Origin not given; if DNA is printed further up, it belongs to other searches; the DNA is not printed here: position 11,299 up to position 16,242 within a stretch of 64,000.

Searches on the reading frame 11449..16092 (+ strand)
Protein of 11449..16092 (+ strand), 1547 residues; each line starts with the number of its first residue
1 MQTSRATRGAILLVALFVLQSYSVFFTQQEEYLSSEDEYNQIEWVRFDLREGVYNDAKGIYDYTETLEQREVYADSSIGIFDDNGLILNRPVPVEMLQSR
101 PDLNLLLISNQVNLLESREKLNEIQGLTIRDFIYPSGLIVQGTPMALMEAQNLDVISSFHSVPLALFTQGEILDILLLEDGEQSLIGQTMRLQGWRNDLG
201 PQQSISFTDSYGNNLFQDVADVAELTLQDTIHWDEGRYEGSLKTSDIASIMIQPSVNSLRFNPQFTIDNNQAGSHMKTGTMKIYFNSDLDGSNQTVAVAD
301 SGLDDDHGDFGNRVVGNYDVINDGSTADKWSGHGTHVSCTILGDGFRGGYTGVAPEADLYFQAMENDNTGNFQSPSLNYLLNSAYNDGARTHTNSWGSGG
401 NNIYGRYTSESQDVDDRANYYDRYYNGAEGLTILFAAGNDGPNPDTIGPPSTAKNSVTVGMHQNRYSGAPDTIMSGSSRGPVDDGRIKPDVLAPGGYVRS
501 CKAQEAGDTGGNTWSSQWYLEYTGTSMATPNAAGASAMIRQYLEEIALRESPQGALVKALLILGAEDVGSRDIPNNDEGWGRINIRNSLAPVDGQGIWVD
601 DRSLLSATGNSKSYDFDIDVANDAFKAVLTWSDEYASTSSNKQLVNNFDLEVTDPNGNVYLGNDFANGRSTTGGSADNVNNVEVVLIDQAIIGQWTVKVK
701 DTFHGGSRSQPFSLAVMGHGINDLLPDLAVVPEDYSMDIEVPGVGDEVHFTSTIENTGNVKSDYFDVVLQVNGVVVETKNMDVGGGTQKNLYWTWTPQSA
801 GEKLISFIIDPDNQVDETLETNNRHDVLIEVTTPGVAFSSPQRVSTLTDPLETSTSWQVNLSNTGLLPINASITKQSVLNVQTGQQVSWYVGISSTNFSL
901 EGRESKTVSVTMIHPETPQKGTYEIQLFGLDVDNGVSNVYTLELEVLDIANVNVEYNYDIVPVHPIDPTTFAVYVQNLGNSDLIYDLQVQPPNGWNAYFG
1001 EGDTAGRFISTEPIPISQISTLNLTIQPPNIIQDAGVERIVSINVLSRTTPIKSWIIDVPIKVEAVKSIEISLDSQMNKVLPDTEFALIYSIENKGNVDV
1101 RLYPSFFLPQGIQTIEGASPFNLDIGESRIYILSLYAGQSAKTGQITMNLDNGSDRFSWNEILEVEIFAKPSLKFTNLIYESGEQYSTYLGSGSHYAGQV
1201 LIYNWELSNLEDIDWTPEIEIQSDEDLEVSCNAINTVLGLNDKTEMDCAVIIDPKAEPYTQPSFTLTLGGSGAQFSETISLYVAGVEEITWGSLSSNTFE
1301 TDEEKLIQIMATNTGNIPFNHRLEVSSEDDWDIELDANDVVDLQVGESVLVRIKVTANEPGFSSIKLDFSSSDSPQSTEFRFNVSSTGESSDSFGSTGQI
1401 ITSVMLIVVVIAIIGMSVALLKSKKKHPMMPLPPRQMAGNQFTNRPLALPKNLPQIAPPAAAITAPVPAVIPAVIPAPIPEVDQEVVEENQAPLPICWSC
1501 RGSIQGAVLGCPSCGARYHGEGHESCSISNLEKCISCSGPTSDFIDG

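Call 66: search_protein_families(library=pfam, proteins=[window:11449-16092:+], max_evalue=0.00001)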
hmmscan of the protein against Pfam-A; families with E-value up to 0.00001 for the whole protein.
window:11449-16092:+ (1547 aa): 2 families
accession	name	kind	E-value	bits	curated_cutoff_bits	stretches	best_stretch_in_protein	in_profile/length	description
PF00082.27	Peptidase_S8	-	3.3e-45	155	21.8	1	291-581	1-288/288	Subtilase family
PF07705.17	CARDB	-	7.6e-15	55.4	22.7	1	726-824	2-98/101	CARDB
